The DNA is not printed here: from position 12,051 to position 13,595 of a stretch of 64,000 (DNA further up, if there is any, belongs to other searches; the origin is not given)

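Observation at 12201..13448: A 415-aa protein with a C-terminal PD-(D/E)xK core and an uncharacterised N-terminal region is a candidate single-gene defence nuclease on the island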

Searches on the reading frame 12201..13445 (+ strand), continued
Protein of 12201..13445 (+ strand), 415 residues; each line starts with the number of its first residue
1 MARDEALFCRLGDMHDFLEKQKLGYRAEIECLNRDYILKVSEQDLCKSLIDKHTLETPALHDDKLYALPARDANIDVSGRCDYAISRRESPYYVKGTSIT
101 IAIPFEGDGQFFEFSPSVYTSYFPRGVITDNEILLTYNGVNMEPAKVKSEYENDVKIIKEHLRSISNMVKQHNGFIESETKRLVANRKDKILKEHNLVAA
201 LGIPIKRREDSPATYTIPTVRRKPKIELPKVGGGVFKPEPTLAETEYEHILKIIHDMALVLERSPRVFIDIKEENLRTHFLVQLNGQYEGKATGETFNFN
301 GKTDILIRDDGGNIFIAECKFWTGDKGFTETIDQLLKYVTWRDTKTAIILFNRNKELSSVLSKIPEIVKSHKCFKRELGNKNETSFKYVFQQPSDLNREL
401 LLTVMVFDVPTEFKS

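Call 29: search_solved_structures(query=A1, max_evalue=10, show_alignments=3)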
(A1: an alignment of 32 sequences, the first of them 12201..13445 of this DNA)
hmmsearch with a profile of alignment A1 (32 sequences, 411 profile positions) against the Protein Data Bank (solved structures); distinct sequences matched with E-value up to 10: 5.
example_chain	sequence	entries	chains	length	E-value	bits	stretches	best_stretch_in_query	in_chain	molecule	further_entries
7ju4_v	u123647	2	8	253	0.062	15.3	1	140-221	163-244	28 kDa inner dynein arm light chain, axonemal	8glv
7dms_A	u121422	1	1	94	0.11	14.5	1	149-207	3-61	Fe(II)-binding effector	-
6gsi_I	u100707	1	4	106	0.33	12.9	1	137-185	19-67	VP2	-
4e4y_A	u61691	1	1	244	0.36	12.8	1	88-134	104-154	Short chain dehydrogenase family protein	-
3s84_A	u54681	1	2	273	0.48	12.4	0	134-184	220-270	Apolipoprotein A-IV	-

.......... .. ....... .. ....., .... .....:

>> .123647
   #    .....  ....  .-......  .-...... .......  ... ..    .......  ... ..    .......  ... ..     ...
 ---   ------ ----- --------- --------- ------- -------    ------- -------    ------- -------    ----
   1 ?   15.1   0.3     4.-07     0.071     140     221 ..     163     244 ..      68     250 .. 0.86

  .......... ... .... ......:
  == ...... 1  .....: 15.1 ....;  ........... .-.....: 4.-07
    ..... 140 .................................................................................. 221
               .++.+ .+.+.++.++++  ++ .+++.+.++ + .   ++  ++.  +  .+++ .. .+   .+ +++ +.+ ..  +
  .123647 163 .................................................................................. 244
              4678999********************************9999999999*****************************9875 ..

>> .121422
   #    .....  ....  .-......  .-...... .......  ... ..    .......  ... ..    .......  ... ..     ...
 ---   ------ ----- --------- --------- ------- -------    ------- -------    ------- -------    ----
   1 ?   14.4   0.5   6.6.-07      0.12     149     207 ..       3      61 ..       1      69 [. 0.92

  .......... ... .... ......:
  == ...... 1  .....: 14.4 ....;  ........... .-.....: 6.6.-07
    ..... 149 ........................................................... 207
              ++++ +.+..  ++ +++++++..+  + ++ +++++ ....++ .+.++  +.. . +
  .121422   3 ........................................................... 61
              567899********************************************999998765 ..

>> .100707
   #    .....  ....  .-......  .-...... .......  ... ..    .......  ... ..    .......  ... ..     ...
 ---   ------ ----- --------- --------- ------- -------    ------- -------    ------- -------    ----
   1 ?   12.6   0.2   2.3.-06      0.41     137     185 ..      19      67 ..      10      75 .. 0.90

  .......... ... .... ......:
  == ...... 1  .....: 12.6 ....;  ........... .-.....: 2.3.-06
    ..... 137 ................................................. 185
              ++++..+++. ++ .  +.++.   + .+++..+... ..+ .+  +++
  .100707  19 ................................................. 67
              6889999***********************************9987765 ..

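Call 31: fold_search(model_id=the predicted structure, library=pdb)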
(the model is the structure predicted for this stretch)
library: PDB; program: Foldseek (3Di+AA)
matches with E <= 10: 482; with E <= 0.001: 0
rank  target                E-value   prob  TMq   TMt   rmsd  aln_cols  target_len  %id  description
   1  7vsr_M                1.4e-02  0.89  0.18  0.24   5.6       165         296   10  Structure of McrBC (stalkless mutant) (released 2023-02-15)
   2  8h1s_B                6.5e-02  0.15  0.09  0.19  16.7       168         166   10  Crystal structure of apo-LptDE complex (released 2023-10-11)
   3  3v7l                  7.3e-02  0.47  0.13  0.16  14.2       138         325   11  Apo Structure of Rat DNA polymerase beta K72E variant (released 2013-01-16)
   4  9ewc_A                9.3e-02  0.98  0.11  0.14   2.2        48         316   21  DNA Polymerase Lambda I493R 528-530 NEY, TTP:At Ca2+ Ground State Ternary Complex (released 2025-07-23)
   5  4gxj_A                9.3e-02  0.97  0.13  0.17   3.6        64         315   19  R283K DNA polymerase beta ternary complex with a templating 8OG and incoming dCTP analog (released 2013-01-16)
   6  4f5q_A                9.8e-02  0.96  0.13  0.17   3.5        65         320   20  Closed ternary complex of R283K DNA polymerase beta (released 2012-12-12)
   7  4phe_A                1.0e-01  0.97  0.13  0.17   3.3        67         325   19  Structure of human DNA polymerase beta complexed with T in the template base paired with incoming non-hydrolyzable GTP (released 2015-05-06)
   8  8e10_A                1.2e-01  0.97  0.13  0.21   3.3        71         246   17  Structure of mouse polymerase beta (released 2023-02-01)
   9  1zjn_A                1.2e-01  0.95  0.11  0.13   3.3        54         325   20  Human DNA Polymerase beta complexed with DNA containing an A-A mismatched primer terminus with dGTP (released 2005-08-16)
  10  3lqc_B                1.2e-01  0.92  0.13  0.25   3.3        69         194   17  X-ray crystal structure of oxidized XRCC1 bound to DNA pol beta Palm thumb domain (released 2010-04-28)
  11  7m43_A                1.2e-01  0.20  0.12  0.15  14.9       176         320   10  DNA Polymerase Lambda, TTP:At Ca2+ Ground State Ternary Complex (released 2022-07-06)
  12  5csa_A                1.2e-01  0.18  0.18  0.10  24.2       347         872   11  Crystal structure of domains BT-BCCP-AC1-AC5 of yeast acetyl-CoA carboxylase (released 2015-10-28)
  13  3mgh_C                1.3e-01  0.97  0.10  0.13   2.1        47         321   21  Binary complex of a DNA polymerase lambda loop mutant (released 2010-05-19)
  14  9y17_A                1.3e-01  0.97  0.13  0.16   3.0        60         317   22  WT human DNA polymerase beta, Binary complex templating dT (released 2026-01-28)
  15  9y18_A                1.3e-01  0.96  0.13  0.17   3.5        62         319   21  WT human DNA polymerase beta, Binary complex templating dC (released 2026-01-28)
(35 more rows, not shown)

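Call 34: search_protein_families(library=pfam, alignment_id=A1, max_evalue=10)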
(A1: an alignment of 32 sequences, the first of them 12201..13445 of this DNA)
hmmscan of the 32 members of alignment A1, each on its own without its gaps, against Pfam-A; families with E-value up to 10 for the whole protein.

A. member 1, window:12201-13445:+ (415 aa): 0 families

B. families by the number of members that match (of 32 scanned): 50 families (the first 25 are shown)
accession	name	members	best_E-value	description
PF09177.16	STX6_10_61_N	2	0.012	Syntaxin 6/10/61, N-terminal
PF20651.3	EXOC6_Sec15_N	2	0.017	Exocyst complex component EXOC6/Sec15, N-terminal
PF08105.16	Antimicrobial10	2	0.029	Metchnikowin family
PF20279.3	CTD12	2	0.041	C-terminal domain 12 of the ABC-three component (ABC-3C) systems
PF02183.23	HALZ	2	0.05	Homeobox associated leucine zipper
PF09624.15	DUF2393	2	0.083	Protein of unknown function (DUF2393)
PF19259.5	Ty3_capsid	2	0.12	Ty3 transposon capsid-like protein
PF03037.21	KMP11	2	0.15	Kinetoplastid membrane protein 11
PF25481.1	Nucleoprot-TPR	2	0.27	Nucleoprotein TPR-like domain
PF22720.1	SNaCT14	1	0.0065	Short NACHT-associated C-Terminal domain, family 14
PF11802.13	CENP-K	1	0.0079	Centromere-associated protein K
PF03087.19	BPS1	1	0.023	Protein BPS1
PF23067.1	MG280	1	0.029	Uncharacterised protein MG280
PF06009.19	Laminin_II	1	0.031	Laminin Domain II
PF13100.11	OstA_2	1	0.033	OstA-like protein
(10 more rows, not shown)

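Call 39: search_dna_similar(query=window:12201-13445:+, collection=plasmids, mode=protein, max_rows=25)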
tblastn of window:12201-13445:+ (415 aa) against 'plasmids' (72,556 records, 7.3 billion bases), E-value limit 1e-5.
Records with a match: 21; places in all: 22; records where one place covers at least 80% of the query: 11.
Best place of each record, by identity: <60% 21.
By first word of the organism name: Rhizobium 3; Streptomyces 3; Spiroplasma 3; Deinococcus 2; Paludisphaera 1; Thauera 1; Nostoc 1; Pseudonocardia 1; Halobaculum 1; Corynebacterium 1; and 4 more.
By predicted mobility (MOB-suite, as given by PLSDB): non-mobilizable 14; conjugative 4; mobilizable 3.
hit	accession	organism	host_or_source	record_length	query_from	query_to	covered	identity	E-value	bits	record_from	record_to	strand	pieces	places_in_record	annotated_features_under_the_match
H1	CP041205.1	Rhizobium sp. NIBRBAC000502774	Genome assembly,Coal mine soil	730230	1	412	99%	44.6%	7e-104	344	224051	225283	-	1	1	hypothetical protein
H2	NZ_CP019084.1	Paludisphaera borealis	-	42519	14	411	96%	45.6%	3e-110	363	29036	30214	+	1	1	hypothetical protein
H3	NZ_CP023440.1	Thauera sp. K11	cell culture,sludge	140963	7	411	98%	42.7%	2e-105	349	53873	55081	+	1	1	hypothetical protein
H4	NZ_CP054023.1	Rhizobium indicum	Pisum sativum l. (pea),Pure culture,Pea ...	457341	12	414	97%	41.0%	2e-97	326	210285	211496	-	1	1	hypothetical protein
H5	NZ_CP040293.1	Nostoc sp. C057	Phaeoceros,pure culture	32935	95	411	76%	49.7%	6e-100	333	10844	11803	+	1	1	hypothetical protein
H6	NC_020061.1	Rhizobium tropici CIAT 899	Phaseolus vulgaris root nodule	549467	12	410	96%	39.2%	8e-95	318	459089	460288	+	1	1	hypothetical protein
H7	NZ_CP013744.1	Streptomyces sp. CdTB01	soil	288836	3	410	98%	35.2%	3e-66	236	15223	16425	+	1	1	hypothetical protein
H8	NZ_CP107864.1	Streptomyces europaeiscabiei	-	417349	1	407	98%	33.8%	5e-64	229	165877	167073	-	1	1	hypothetical protein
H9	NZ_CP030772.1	Streptomyces sp. YIM 121038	pure culture,soil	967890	29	410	92%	33.8%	2e-61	222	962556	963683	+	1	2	hypothetical protein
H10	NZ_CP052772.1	Pseudonocardia alni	Cell culture,soil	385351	14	412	96%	31.5%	1e-56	207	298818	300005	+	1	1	hypothetical protein | transglycosylase family protein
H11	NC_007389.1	Spiroplasma citri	-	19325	15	414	96%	30.6%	1e-41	164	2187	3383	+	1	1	hypothetical protein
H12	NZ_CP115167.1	Deinococcus aquaticus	Freshwater stream system, activated ...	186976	44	409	88%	28.2%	2e-36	149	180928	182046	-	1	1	hypothetical protein (x2)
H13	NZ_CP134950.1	Halobaculum sp. XH14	cell culture,sediment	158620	99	409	75%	30.5%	3e-31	133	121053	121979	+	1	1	hypothetical protein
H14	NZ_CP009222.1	Corynebacterium deserti GIMN1.010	mixed sand sample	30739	94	405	75%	29.5%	2e-41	163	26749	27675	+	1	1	hypothetical protein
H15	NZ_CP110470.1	Rhodococcus opacus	cell culture,Soil contaminated by oil ...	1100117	99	410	75%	29.4%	2e-38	154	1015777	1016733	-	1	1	record has no annotation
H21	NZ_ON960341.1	Escherichia coli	-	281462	243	410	40%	29.4%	5e-13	79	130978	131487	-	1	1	hypothetical protein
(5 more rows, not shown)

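Call 40: search_dna_similar(query=window:12201-13445:+, collection=phages, mode=protein, max_rows=15)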
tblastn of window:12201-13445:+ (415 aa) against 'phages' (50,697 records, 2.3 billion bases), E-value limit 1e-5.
Records with a match: 2; places in all: 2; records where one place covers at least 80% of the query: 1.
Best place of each record, by identity: <60% 2.
By first word of the organism name: phage 1; Bacteriophage 1.
By host as written in the record: - 2.
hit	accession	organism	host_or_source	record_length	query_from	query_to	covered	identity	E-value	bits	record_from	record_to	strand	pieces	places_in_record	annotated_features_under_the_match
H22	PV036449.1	phage NatCom_35866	human feces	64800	7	409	97%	29.4%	6e-36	146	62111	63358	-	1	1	hypothetical protein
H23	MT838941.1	Bacteriophage sp.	human fecal samples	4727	92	409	77%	31.4%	5e-35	143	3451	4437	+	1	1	record has no annotation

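Call 43: get_annotated_region(hit=H21, flank=7000)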
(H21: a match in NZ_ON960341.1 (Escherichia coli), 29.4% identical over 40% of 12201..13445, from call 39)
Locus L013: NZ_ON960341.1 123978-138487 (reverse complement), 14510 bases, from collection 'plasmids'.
description: Escherichia coli strain CBJ3C plasmid pEC_CBJ3C, complete sequence
organism: Escherichia coli (NCBI taxid 562)
taxonomy: Bacteria; Pseudomonadota; Gammaproteobacteria; Enterobacterales; Enterobacteriaceae; Escherichia; Escherichia coli
host: -; source: -; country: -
typing (MOB-suite, as given by PLSDB): conjugative; replicon IncHI2A,IncN,rep_cluster_1088; relaxase MOBH; mating-pair formation MPF_F
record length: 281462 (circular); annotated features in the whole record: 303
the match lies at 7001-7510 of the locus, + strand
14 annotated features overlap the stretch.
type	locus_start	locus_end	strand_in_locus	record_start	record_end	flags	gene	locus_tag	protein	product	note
CDS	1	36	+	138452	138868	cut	-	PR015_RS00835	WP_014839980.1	fosfomycin resistance glutathione transferase FosA3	-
predicted_resistance_gene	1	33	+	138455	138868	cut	fosA3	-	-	fosfomycin resistance glutathione transferase FosA3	predicted by amrfinderplus; class FOSFOMYCIN; identity 100.0%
CDS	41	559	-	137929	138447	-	-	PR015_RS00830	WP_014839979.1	FidL-like protein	-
CDS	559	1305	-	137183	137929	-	-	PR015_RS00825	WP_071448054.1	winged helix-turn-helix domain-containing protein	GO:0000160 - phosphorelay signal transduction system [Evidence IEA]; GO:0006355 - regulation of DNA-templated ...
CDS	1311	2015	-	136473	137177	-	-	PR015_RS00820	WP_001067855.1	IS6-like element IS26 family transposase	GO:0006313 - DNA transposition [Evidence IEA]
CDS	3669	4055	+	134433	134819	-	-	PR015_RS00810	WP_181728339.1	hypothetical protein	-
CDS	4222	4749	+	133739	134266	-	-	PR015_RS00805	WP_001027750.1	hypothetical protein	-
CDS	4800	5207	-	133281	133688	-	-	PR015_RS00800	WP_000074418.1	hypothetical protein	-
CDS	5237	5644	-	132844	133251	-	-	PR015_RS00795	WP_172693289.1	hypothetical protein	-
CDS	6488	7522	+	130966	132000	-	-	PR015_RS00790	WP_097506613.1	hypothetical protein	-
CDS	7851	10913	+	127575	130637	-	-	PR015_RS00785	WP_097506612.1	DEAD/DEAH box helicase family protein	-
CDS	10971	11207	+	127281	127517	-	-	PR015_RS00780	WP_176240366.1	hypothetical protein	-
CDS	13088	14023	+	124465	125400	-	-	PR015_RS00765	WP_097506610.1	retron St85 family RNA-directed DNA polymerase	GO:0051607 - defense response to virus [Evidence IEA]; GO:0001171 - reverse transcription [Evidence IEA]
CDS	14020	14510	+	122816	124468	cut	ptuA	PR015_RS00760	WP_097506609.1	retron Ec78 anti-phage system effector ATPase PtuA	GO:0051607 - defense response to virus [Evidence IEA]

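Call 44: get_annotated_region(hit=H3, flank=8000)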
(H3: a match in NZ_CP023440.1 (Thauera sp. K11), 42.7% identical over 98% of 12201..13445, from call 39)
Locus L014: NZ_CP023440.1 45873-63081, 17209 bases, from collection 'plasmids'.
description: Thauera sp. K11 plasmid pTX1, complete sequence
organism: Thauera sp. K11 (NCBI taxid 2005884)
taxonomy: Bacteria; Pseudomonadota; Betaproteobacteria; Rhodocyclales; Zoogloeaceae; Thauera; Thauera sp. K11
host: -; source: cell culture,sludge; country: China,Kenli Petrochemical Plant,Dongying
typing (MOB-suite, as given by PLSDB): conjugative; relaxase MOBP; mating-pair formation MPF_T
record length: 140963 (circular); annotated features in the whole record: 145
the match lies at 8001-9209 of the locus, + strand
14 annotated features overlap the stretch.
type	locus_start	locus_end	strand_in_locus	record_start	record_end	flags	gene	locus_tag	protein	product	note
CDS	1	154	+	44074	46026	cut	-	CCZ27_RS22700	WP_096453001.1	diguanylate cyclase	GO:0009966 - regulation of signal transduction [Evidence IEA]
CDS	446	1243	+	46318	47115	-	-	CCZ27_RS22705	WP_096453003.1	flagellar brake protein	-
CDS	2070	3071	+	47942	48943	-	-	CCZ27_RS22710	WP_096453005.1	restriction endonuclease subunit S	GO:0006304 - DNA modification [Evidence IEA]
CDS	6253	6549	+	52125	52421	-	-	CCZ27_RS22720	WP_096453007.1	type II toxin-antitoxin system RelE/ParE family toxin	-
CDS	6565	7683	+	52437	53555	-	-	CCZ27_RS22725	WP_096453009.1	HigA family addiction module antitoxin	-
CDS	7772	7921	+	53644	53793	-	-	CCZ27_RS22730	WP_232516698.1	hypothetical protein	-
CDS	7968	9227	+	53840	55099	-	-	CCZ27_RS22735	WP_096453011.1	hypothetical protein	-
CDS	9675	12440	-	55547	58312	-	-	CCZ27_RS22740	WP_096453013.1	tetratricopeptide repeat protein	-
CDS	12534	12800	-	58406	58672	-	-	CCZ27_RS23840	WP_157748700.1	hypothetical protein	-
CDS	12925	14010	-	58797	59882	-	-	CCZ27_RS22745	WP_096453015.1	IS5 family transposase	-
CDS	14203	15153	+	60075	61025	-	-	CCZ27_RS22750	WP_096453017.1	restriction endonuclease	GO:0009307 - DNA restriction-modification system [Evidence IEA]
CDS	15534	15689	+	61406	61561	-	-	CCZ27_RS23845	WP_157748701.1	hypothetical protein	-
CDS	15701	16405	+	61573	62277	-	-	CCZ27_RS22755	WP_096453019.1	PEP-CTERM sorting domain-containing protein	-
CDS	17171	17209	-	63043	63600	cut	-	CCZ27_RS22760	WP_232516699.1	cyclin-dependent kinase inhibitor 3 family protein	-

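Call 45: get_annotated_region(hit=H2, flank=8000)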
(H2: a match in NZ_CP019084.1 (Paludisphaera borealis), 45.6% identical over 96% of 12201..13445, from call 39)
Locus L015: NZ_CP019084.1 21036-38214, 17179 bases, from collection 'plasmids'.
description: Paludisphaera borealis strain PX4 plasmid PALBO2, complete sequence
organism: Paludisphaera borealis (NCBI taxid 1387353)
taxonomy: Bacteria; Planctomycetota; Planctomycetia; Isosphaerales; Isosphaeraceae; Paludisphaera; Paludisphaera borealis
host: -; source: -; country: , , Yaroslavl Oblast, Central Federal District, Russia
typing (MOB-suite, as given by PLSDB): non-mobilizable
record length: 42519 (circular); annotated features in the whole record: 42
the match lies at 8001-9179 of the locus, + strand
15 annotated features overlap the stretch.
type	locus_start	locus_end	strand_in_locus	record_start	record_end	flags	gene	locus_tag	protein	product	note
CDS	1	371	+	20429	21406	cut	-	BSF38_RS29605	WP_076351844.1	tyrosine-type recombinase/integrase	GO:0015074 - DNA integration [Evidence IEA]; GO:0006310 - DNA recombination [Evidence IEA]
CDS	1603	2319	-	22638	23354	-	-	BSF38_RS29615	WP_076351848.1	DUF6338 family protein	-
CDS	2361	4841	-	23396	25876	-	-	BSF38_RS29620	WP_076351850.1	S8 family peptidase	-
CDS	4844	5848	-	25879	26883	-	-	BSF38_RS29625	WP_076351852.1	ATP-binding protein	-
CDS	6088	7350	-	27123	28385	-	-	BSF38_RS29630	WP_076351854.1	Y-family DNA polymerase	-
CDS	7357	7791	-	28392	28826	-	umuD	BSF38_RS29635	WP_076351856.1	translesion error-prone DNA polymerase V autoproteolytic subunit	-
CDS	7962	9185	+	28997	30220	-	-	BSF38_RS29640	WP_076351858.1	hypothetical protein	-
CDS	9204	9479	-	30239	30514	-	-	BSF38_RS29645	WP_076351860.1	hypothetical protein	-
CDS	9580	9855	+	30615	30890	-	-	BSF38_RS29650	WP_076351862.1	hypothetical protein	-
CDS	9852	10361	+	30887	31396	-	-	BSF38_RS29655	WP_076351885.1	PD-(D/E)XK nuclease family protein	-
CDS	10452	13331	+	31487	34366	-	-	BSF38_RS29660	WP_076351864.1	DNA methyltransferase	-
CDS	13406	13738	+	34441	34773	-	-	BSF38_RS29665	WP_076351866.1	hypothetical protein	-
CDS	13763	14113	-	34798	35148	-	-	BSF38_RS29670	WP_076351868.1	hypothetical protein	-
CDS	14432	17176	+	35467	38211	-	mobF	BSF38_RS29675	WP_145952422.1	MobF family relaxase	-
CDS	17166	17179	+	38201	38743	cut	-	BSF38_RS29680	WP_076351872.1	hypothetical protein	-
